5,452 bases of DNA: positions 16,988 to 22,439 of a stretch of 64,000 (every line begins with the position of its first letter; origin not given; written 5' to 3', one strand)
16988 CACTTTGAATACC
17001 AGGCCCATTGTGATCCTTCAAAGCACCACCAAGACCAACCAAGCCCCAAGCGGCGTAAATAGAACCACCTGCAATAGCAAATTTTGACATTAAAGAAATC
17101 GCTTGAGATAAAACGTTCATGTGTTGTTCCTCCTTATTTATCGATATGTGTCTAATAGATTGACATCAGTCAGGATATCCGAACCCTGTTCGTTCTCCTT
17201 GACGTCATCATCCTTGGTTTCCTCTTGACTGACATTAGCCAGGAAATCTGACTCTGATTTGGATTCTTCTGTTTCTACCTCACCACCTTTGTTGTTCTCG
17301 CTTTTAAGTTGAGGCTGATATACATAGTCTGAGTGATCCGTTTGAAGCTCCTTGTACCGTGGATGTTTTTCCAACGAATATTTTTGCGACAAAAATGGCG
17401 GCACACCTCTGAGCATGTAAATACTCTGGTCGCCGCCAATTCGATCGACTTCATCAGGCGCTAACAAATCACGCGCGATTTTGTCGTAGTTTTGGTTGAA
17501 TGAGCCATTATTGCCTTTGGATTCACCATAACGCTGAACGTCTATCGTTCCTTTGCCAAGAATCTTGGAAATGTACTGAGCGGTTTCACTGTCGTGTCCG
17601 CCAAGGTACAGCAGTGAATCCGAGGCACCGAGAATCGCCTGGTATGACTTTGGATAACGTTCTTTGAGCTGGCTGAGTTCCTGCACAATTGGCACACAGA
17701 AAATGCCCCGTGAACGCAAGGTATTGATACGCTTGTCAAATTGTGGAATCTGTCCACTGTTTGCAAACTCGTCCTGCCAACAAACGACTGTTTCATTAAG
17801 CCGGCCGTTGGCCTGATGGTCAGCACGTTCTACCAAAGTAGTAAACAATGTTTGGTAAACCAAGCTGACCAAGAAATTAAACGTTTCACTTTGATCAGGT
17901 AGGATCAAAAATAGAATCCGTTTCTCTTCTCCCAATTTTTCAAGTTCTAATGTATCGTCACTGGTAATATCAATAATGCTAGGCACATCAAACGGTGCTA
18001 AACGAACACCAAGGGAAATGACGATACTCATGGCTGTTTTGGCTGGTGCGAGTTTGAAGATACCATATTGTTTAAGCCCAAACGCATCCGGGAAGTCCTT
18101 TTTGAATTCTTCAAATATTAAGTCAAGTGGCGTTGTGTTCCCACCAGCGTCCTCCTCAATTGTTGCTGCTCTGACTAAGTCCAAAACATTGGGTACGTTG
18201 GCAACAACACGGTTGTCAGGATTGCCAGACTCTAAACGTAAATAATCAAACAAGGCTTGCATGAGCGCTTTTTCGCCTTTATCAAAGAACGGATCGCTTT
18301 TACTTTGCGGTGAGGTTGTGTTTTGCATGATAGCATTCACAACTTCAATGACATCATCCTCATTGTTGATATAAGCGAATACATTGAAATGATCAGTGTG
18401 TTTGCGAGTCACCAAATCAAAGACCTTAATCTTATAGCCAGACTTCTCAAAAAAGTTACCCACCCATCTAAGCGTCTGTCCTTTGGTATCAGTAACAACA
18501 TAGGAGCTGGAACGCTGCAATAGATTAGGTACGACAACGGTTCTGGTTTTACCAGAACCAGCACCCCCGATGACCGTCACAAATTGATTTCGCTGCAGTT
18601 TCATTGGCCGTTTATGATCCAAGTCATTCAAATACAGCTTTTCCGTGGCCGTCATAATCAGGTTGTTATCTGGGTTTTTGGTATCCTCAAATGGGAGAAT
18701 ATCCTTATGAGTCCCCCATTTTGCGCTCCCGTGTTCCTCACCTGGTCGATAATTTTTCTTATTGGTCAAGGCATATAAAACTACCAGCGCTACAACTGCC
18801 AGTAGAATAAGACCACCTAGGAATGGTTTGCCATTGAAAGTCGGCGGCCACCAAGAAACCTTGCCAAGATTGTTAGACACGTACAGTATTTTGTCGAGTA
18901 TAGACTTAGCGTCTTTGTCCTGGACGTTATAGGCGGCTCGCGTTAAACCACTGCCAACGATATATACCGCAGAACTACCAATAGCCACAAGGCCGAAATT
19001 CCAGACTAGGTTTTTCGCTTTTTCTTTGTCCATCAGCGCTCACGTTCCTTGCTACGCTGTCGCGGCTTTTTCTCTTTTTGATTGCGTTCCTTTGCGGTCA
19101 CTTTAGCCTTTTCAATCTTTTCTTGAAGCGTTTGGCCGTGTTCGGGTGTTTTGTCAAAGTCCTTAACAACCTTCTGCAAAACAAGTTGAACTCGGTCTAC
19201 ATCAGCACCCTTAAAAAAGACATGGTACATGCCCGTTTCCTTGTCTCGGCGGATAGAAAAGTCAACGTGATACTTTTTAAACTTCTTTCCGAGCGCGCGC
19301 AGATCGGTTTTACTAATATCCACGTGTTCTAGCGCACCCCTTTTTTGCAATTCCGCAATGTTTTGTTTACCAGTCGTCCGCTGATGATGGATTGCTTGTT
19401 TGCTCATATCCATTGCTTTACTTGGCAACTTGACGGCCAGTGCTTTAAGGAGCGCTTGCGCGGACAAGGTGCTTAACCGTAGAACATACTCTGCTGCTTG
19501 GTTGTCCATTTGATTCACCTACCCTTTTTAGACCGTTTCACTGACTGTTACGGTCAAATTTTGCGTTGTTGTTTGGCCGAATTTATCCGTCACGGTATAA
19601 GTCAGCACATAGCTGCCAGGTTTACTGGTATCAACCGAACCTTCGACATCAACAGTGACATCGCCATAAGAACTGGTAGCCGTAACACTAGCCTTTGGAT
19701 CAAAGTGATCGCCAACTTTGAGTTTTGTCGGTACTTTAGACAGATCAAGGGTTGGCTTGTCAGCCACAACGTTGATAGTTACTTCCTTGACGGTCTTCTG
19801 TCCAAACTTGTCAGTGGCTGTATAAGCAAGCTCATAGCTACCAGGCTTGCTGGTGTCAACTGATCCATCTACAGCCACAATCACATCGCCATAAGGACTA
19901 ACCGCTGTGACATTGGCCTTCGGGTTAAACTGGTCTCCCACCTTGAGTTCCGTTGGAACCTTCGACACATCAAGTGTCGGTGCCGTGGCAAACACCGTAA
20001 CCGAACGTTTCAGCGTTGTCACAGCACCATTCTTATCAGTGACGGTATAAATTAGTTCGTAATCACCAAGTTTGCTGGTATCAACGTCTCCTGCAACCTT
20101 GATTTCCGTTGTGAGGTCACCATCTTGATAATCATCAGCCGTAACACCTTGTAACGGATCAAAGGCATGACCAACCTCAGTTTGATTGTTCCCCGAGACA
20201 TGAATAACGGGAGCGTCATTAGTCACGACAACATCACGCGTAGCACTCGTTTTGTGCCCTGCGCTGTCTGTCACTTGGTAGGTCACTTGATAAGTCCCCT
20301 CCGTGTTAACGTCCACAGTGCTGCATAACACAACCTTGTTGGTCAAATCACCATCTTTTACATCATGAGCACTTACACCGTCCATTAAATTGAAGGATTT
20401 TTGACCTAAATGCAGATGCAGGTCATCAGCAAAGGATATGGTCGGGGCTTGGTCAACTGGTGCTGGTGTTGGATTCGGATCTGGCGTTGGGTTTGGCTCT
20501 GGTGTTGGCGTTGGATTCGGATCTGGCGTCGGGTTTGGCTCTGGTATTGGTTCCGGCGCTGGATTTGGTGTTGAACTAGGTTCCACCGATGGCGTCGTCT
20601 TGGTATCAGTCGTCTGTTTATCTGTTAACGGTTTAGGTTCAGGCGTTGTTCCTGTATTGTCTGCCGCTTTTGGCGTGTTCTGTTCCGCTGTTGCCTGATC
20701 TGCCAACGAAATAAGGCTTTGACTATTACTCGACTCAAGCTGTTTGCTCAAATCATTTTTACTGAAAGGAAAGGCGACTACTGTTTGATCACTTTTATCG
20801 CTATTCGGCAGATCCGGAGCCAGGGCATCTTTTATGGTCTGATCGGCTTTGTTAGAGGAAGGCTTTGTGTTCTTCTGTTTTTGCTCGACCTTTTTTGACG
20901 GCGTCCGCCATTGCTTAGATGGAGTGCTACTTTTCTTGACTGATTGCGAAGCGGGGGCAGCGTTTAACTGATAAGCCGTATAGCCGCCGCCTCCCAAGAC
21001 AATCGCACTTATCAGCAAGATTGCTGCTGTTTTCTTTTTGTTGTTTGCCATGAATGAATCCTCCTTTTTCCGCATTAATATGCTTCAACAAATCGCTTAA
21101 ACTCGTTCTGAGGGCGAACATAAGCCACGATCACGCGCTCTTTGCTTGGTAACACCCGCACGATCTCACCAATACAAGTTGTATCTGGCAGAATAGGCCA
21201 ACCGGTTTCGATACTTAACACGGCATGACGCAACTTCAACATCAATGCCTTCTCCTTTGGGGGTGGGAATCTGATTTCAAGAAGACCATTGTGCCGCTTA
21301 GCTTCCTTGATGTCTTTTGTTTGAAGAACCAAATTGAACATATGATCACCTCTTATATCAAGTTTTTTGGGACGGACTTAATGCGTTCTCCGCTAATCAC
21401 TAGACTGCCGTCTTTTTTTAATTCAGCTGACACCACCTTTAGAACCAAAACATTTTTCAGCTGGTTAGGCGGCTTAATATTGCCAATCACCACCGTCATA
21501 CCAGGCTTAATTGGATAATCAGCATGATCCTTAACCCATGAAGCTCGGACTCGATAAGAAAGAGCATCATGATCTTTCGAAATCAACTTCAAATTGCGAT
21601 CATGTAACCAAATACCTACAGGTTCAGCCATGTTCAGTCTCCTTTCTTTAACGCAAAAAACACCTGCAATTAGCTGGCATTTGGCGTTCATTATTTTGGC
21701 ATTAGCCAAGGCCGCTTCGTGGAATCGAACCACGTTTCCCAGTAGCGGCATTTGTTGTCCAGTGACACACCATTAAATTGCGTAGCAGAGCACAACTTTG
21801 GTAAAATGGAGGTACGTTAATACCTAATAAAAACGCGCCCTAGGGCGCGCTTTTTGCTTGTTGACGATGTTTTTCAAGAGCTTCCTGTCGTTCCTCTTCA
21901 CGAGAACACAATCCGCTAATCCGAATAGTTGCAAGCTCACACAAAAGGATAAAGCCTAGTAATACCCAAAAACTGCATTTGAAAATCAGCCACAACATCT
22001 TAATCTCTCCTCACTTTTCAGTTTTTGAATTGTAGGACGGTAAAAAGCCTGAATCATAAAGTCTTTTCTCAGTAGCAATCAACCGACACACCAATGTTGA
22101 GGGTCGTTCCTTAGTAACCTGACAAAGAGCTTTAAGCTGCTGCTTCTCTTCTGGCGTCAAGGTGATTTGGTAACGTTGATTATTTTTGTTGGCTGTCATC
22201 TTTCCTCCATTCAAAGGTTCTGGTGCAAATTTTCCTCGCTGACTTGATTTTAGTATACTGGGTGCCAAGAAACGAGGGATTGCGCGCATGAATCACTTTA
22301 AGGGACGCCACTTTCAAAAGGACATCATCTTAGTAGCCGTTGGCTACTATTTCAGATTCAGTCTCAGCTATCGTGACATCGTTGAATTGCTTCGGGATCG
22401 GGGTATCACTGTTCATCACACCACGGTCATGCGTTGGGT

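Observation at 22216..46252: Concentration of dairy-niche adaptive cargo on one mobile backbone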

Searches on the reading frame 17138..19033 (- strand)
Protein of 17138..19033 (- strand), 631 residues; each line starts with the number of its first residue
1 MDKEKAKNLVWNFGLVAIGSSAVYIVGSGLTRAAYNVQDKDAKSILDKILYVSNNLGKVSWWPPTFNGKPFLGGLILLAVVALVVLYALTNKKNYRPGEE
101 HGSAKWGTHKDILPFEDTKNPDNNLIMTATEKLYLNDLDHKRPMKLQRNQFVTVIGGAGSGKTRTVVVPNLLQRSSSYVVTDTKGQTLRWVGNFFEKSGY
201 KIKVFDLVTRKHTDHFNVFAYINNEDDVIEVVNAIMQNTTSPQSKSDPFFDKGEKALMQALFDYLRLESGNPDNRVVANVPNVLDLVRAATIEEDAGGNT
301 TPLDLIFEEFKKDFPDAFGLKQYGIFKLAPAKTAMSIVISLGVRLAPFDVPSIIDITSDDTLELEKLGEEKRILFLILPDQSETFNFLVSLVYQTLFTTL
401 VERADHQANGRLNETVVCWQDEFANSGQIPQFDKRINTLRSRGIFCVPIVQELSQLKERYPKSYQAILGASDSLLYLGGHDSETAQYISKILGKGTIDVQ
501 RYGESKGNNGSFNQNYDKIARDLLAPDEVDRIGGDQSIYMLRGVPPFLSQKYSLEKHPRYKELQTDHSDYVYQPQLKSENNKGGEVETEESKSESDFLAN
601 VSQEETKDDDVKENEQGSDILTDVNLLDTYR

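Call 20: search_protein_families(library=pfam, proteins=[window:17138-19033:-], max_evalue=0.01)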
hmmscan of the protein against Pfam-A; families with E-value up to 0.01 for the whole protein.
window:17138-19033:- (631 aa): 3 families
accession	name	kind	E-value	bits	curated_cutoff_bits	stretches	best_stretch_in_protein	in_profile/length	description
PF02534.20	T4SS-DNA_transf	-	2.9e-60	204.9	20.1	1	147-554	39-445/468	Type IV secretory system Conjugative DNA transfer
PF12696.13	TraG-D_C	-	9.4e-30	103.6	22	1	416-532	2-124/126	TraM recognition site of TraD and TraG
PF10412.15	TrwB_AAD_bind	-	1.3e-14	54.4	20.5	1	371-511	205-342/387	Type IV secretion-system coupling protein DNA-binding domain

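Call 51: search_protein_families(library=ncbifam, proteins=[window:17138-19033:-], max_evalue=0.01)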
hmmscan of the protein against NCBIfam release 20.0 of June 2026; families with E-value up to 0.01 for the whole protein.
window:17138-19033:- (631 aa): 9 families
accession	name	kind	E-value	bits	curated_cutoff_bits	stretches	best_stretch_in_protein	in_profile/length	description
NF045973.1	conju_CD1115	equivalog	5.2e-140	467.2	250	1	124-561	1-442/442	VirD4-like conjugal transfer protein, CD1115 family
NF010450.0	PRK13876.1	subfamily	1.2e-18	66.7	674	2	352-614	338-604/667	IncP-type conjugal transfer protein TraG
NF010394.0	PRK13822.1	subfamily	2.6e-18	66.2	443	2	404-546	467-613/643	conjugal transfer coupling protein TraG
NF010472.0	PRK13897.1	equivalog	2.2e-16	59.6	728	2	362-616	356-611/657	type IV secretion system component VirD4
NF010424.0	PRK13850.1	equivalog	2.6e-14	52.4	681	1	351-555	328-531/670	type IV secretion system ATPase VirD4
TIGR02767.1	TraG-Ti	equivalog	2e-13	50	686.2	1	154-547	216-601/623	Ti-type conjugative transfer system protein TraG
NF010453.0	PRK13880.1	subfamily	1.3e-12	46.7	586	2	78-217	94-238/630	conjugal transfer coupling protein TraG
TIGR02759.1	TraD_Ftype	equivalog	0.00031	19.6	521.35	0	418-509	411-503/566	type IV conjugative transfer system coupling protein TraD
TIGR03743.1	SXT_TraD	subfamily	0.00098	17.7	366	1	409-505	481-578/636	conjugative transfer system coupling protein TraD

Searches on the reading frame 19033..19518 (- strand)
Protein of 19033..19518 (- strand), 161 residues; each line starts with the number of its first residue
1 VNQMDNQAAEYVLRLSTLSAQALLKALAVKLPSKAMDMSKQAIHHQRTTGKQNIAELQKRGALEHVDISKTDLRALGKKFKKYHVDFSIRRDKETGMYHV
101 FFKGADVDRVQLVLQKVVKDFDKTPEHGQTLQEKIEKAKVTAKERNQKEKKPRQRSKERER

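Call 20: search_protein_families(library=pfam, proteins=[window:19033-19518:-], max_evalue=0.01)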
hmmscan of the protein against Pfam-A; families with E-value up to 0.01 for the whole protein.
window:19033-19518:- (161 aa): 2 families
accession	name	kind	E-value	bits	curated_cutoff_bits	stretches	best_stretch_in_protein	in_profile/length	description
PF12687.12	DUF3801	-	5.8e-19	68.8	24.1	1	38-151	14-127/131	Protein of unknown function (DUF3801)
PF05103.18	DivIVA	-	0.0048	17.3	28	1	102-151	15-64/131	DivIVA protein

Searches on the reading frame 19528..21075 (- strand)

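Call 20: search_protein_families(library=pfam, proteins=[window:19528-21075:-], max_evalue=0.01)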
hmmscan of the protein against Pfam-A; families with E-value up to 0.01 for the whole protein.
window:19528-21075:- (515 aa): 12 families
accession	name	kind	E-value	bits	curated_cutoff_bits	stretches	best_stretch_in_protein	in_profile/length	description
PF16403.11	Bact_surface_Ig-like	-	6.5e-56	186.7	27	4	299-361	11-71/71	Bacterial surface protein, Ig-like domain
PF07523.18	Big_3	-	2.3e-12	47.4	21.2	2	452-511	8-68/68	Bacterial Ig-like domain (group 3)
PF15418.12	DUF4625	-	4.2e-12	46.9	27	0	322-361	94-130/131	Domain of unknown function (DUF4625)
PF00028.23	Cadherin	-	1.2e-06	29.3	28.8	0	475-511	53-92/93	Cadherin domain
PF18981.6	InlK_D3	-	3.7e-06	27.3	25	0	467-511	30-75/75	Internalin K domain (D3/D4)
PF17963.7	Big_9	-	5.7e-05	24.4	23.6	1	459-510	29-89/89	Bacterial Ig domain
PF06863.17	DUF1254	-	0.00019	22.1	22.2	0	442-494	31-83/133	Protein of unknown function (DUF1254)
PF18911.6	PKD_4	-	0.0015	19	27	0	258-282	58-83/85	PKD domain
PF19077.6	Big_13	-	0.0056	17.6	27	0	468-511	51-100/102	Bacterial Ig-like domain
PF05887.16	Trypan_PARP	-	0.0076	16.7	100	0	130-206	28-109/134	Procyclic acidic repetitive protein (PARP)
PF04234.18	CopC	-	0.0087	17.5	23.3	1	212-278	23-86/92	CopC domain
PF00801.26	PKD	-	0.0092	16.4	23.5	0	252-280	49-77/80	PKD domain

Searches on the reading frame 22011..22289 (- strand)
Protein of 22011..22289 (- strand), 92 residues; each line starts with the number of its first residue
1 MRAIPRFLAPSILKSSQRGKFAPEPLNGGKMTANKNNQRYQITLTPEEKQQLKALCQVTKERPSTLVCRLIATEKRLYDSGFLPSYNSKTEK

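Call 20: search_protein_families(library=pfam, proteins=[window:22011-22289:-], max_evalue=0.01)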
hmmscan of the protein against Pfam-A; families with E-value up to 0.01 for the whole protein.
window:22011-22289:- (92 aa): 0 families
